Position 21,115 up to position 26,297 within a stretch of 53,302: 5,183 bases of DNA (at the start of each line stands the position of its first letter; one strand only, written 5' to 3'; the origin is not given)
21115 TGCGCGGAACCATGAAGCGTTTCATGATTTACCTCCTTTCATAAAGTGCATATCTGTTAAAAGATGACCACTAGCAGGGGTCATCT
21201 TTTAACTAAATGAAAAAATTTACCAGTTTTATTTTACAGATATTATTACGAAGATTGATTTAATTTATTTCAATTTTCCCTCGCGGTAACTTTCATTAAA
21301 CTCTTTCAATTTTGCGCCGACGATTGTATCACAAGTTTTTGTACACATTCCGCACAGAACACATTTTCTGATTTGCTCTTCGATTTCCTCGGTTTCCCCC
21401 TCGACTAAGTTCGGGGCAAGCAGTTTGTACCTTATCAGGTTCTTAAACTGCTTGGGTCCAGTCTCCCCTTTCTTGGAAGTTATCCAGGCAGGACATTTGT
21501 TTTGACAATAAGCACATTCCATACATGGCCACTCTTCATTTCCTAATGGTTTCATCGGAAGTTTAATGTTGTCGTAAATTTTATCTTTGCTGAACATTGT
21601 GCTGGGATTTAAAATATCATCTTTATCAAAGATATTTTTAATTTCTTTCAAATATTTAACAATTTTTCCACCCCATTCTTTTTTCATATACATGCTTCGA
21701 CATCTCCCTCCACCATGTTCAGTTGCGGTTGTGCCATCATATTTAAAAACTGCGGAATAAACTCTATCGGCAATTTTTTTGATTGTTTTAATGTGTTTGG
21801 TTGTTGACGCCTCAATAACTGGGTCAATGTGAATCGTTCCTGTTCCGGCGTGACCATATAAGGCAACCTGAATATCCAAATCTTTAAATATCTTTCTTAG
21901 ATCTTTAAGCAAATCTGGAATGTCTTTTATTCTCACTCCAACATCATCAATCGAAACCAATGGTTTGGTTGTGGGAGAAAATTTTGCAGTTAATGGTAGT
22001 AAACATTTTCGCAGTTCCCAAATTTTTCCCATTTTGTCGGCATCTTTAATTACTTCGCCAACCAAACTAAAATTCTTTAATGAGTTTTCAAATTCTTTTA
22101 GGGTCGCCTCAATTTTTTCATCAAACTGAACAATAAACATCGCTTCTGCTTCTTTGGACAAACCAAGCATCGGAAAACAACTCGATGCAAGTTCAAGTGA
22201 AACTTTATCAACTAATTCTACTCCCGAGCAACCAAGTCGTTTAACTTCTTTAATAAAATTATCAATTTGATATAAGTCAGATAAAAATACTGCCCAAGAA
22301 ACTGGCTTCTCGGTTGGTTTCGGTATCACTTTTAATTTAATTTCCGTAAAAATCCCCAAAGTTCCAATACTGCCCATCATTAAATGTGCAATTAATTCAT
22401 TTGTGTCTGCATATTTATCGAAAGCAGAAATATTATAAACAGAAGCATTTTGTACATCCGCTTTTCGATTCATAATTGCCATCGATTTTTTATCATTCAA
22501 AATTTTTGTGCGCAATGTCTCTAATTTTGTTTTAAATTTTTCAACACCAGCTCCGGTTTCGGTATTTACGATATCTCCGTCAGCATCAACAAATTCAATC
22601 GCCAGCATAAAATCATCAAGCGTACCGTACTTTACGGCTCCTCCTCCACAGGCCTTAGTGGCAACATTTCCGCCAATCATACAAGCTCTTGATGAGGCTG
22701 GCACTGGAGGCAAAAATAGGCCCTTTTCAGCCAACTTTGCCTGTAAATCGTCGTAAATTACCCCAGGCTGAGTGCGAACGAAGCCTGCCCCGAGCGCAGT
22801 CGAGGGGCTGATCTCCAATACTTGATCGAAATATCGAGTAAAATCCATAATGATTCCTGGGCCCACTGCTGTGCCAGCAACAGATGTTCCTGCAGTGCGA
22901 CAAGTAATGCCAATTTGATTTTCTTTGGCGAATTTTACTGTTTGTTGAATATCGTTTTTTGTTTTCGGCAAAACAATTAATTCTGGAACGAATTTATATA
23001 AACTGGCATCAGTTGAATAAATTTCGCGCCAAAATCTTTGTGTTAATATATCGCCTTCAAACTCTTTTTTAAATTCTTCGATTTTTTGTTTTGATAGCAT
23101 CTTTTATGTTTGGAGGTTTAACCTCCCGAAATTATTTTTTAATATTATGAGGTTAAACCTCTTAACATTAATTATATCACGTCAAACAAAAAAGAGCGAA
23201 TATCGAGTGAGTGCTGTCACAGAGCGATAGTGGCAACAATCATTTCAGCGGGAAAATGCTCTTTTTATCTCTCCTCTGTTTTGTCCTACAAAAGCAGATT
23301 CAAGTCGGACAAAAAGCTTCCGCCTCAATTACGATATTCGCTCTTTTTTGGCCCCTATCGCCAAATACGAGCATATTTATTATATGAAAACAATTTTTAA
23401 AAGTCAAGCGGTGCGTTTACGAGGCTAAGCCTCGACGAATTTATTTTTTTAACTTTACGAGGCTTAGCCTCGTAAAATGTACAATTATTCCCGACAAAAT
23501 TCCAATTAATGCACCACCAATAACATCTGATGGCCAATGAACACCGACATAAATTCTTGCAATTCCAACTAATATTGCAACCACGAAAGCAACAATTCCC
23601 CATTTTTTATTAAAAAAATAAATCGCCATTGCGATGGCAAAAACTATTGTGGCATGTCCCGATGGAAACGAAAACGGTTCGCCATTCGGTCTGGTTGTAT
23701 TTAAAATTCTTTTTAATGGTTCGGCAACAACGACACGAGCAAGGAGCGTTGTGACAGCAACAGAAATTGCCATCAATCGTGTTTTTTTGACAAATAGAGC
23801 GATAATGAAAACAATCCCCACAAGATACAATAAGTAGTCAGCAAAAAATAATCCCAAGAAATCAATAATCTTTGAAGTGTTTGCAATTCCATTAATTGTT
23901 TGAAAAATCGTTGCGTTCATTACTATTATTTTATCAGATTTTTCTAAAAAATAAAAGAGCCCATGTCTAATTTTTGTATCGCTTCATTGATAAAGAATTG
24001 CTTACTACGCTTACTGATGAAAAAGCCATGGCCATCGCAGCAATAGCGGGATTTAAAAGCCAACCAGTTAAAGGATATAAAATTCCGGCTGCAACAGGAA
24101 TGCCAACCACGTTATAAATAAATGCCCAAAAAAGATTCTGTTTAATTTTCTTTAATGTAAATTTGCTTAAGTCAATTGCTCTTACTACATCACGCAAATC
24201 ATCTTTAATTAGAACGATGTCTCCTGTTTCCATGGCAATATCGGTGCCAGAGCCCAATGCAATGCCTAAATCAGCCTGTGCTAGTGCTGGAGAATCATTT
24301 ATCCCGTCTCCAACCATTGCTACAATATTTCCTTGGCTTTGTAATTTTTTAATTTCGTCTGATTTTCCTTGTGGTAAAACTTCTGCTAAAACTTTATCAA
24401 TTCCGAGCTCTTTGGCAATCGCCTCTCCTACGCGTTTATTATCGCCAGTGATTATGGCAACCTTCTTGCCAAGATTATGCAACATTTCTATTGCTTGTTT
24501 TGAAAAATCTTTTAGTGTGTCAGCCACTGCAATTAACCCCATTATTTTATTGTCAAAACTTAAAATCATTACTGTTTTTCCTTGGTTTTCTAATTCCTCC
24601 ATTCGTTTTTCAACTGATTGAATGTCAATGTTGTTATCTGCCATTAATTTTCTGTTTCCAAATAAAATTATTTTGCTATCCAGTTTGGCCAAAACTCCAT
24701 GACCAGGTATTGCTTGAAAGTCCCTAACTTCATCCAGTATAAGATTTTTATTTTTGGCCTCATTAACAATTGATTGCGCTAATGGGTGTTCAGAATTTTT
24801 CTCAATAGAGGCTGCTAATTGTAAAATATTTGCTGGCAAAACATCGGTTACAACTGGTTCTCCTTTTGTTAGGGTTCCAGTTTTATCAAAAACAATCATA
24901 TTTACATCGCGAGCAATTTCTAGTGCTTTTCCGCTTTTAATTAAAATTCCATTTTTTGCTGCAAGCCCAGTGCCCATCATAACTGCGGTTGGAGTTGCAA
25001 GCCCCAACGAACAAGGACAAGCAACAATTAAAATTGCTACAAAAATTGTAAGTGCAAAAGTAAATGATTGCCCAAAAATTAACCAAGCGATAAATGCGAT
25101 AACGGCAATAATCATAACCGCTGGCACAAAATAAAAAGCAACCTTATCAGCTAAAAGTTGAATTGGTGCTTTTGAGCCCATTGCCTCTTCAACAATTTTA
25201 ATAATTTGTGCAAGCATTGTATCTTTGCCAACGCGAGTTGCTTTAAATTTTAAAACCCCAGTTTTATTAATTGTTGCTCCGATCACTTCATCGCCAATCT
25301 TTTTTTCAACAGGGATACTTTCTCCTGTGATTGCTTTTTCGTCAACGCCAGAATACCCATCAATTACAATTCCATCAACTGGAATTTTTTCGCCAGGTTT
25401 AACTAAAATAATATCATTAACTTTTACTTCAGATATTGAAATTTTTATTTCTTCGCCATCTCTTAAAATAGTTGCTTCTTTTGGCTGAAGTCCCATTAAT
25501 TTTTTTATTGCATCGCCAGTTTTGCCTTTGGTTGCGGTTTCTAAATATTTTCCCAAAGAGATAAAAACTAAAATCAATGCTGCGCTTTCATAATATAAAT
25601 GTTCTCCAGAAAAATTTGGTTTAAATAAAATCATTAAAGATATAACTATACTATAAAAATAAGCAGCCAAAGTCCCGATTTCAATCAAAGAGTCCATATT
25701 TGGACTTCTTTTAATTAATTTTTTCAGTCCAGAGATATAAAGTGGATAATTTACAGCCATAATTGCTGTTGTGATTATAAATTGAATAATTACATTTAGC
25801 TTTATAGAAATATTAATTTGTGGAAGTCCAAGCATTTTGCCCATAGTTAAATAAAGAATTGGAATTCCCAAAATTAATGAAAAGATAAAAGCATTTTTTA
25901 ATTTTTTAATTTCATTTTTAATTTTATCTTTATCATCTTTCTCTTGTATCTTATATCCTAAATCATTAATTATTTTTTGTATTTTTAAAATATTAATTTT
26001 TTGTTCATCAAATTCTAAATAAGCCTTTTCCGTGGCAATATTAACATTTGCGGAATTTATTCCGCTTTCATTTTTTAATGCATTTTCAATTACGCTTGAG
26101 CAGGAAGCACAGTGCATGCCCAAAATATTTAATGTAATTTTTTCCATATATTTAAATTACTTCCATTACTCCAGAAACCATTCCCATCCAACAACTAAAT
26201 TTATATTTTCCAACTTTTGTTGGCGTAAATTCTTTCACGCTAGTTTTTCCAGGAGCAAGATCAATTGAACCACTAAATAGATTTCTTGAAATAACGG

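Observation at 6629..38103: Family-level pattern: GC-rich palindromic micro-elements translated in frame inside conserved housekeeping genes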

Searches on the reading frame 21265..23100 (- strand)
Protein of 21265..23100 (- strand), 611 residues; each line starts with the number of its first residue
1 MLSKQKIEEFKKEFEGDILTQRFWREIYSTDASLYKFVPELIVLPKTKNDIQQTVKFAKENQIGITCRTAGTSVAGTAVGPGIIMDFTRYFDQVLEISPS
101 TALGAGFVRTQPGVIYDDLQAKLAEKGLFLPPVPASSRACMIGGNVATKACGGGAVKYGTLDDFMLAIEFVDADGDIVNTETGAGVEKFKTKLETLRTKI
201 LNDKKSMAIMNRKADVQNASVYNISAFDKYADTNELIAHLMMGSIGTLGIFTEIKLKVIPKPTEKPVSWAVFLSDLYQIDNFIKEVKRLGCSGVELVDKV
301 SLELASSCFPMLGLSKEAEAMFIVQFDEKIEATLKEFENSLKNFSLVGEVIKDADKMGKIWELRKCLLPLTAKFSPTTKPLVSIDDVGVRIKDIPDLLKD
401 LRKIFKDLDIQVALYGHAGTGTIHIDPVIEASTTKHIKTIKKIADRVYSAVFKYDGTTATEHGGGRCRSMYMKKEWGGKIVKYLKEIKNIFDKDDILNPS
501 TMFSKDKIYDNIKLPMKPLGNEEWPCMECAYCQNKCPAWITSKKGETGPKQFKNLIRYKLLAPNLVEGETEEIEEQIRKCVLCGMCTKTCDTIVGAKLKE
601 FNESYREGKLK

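Call 6: search_protein_families(library=pfam, proteins=[window:21265-23100:-])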
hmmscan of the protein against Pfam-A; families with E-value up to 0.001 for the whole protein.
window:21265-23100:- (611 aa): 6 families
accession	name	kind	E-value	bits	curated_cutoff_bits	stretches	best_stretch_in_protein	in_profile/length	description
PF02913.24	FAD-oxidase_C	-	6.4e-37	128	21.2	1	279-500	18-246/248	FAD linked oxidases, C-terminal domain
PF01565.28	FAD_binding_4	-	1.6e-33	115.8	26.4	1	39-180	1-138/139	FAD binding domain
PF13183.11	Fer4_8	-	3.8e-07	31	27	1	526-591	5-65/68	4Fe-4S dicluster domain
PF13534.11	Fer4_17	-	1.1e-05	26.3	22.2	1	526-590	2-56/61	4Fe-4S dicluster domain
PF13187.11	Fer4_9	-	2.8e-05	24.5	27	1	526-592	2-49/52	4Fe-4S dicluster domain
PF12838.12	Fer4_7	-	6e-05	23.9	27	1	526-592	2-50/52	4Fe-4S dicluster domain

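Call 45: find_homologous_proteins(query=window:21265-23100:-, max_evalue=1e-40)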
Query window:21265-23100:- (611 aa): 484 proteins with E <= 1e-40 among 8000 candidates; the best 120 are listed.
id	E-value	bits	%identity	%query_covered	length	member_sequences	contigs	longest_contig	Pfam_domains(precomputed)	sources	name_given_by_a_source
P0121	0.0e+0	1388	100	100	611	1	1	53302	PF01565.29,PF13534.12,PF02913.25,PF13183.12,PF13187.12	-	-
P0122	0.0e+0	1259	90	100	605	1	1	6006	PF01565.29,PF02913.25,PF13183.12,PF13187.12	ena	-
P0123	0.0e+0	1230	89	100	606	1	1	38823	PF01565.29,PF02913.25,PF13183.12,PF13187.12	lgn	-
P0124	0.0e+0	1221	88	100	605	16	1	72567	PF01565.29,PF02913.25,PF13183.12,PF13187.12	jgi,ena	-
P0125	0.0e+0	1213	88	100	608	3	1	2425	PF01565.29,PF02913.25,PF13183.12,PF13187.12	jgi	jgi:glycolate oxidase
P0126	0.0e+0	1207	86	100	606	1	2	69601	PF01565.29,PF02913.25,PF13183.12,PF13187.12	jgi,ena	jgi:FAD/FMN-containing dehydrogenase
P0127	0.0e+0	1195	85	100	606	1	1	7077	PF01565.29,PF02913.25,PF13183.12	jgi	jgi:FAD/FMN-containing dehydrogenase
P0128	0.0e+0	1195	85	100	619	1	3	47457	PF01565.29,PF13534.12,PF02913.25,PF13183.12,PF13187.12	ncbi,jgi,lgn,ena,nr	ncbi:MAG TPA: FAD-linked oxidase C-terminal domain-containing protein [Candidatus Paceibacterota bac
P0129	0.0e+0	1187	84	100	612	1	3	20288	PF01565.29,PF02913.25,PF13183.12,PF13187.12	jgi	jgi:FAD/FMN-containing dehydrogenase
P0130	0.0e+0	1187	84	100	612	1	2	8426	PF01565.29,PF02913.25,PF13183.12,PF13187.12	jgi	jgi:FAD/FMN-containing dehydrogenase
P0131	0.0e+0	1178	84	100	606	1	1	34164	PF01565.29,PF02913.25,PF13183.12,PF13187.12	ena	-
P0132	0.0e+0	1164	82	100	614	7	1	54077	PF01565.29,PF12838.13,PF13534.12,PF02913.25,PF13183.12,PF13187.12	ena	-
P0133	0.0e+0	1159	83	100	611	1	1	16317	PF01565.29,PF13534.12,PF02913.25,PF13183.12,PF13187.12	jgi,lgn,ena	-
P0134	0.0e+0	1159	83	100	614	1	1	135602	PF01565.29,PF02913.25,PF13183.12,PF13187.12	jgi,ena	-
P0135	0.0e+0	1153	82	100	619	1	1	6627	PF01565.29,PF13534.12,PF02913.25,PF13183.12,PF13187.12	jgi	jgi:FAD/FMN-containing dehydrogenase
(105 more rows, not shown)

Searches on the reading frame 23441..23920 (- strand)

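Call 21: search_protein_families(library=pfam, proteins=[window:23441-23920:-])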
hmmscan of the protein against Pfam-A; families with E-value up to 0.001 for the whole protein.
window:23441-23920:- (159 aa): 2 families
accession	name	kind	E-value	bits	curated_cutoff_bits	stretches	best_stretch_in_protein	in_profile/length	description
PF01569.27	PAP2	-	2.9e-17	63.1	27.2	1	84-148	50-122/130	PAP2 superfamily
PF14378.12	PAP2_3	-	1.2e-07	32.1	27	1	80-143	122-187/190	PAP2 superfamily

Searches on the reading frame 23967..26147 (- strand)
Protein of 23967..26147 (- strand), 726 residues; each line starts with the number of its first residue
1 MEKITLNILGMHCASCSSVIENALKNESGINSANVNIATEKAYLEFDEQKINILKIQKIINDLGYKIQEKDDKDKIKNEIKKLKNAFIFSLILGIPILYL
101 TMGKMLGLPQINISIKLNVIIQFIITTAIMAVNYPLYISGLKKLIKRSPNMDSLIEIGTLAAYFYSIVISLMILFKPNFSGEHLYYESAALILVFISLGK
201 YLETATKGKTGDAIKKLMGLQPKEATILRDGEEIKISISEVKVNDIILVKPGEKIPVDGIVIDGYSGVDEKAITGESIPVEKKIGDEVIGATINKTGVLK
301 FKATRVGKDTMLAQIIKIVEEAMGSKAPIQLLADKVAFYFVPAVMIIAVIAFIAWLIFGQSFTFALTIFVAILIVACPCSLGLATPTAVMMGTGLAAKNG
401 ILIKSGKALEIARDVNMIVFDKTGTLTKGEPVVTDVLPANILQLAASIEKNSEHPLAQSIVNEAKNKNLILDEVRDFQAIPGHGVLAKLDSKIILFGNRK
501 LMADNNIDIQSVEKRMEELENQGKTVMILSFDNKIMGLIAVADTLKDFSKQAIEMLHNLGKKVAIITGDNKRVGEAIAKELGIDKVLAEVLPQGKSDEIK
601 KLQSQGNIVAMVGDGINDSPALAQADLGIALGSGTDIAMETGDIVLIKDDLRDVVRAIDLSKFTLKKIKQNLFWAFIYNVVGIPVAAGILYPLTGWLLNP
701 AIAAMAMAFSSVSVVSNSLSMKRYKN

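Call 21: search_protein_families(library=pfam, proteins=[window:23967-26147:-])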
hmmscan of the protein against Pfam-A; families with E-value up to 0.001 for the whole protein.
window:23967-26147:- (726 aa): 4 families
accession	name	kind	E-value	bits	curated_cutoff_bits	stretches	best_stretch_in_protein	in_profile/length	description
PF00122.25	E1-E2_ATPase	-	1.4e-58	197.8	28.1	1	220-399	2-181/181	E1-E2 ATPase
PF00702.32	Hydrolase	-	1.7e-38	133.4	26.4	1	417-626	3-191/191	haloacid dehalogenase-like hydrolase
PF00403.32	HMA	-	1.5e-13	51.3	24.8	1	5-66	1-62/62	Heavy-metal-associated domain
PF08282.18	Hydrolase_3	-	0.00014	22.1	20.9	0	600-648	197-245/255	haloacid dehalogenase-like hydrolase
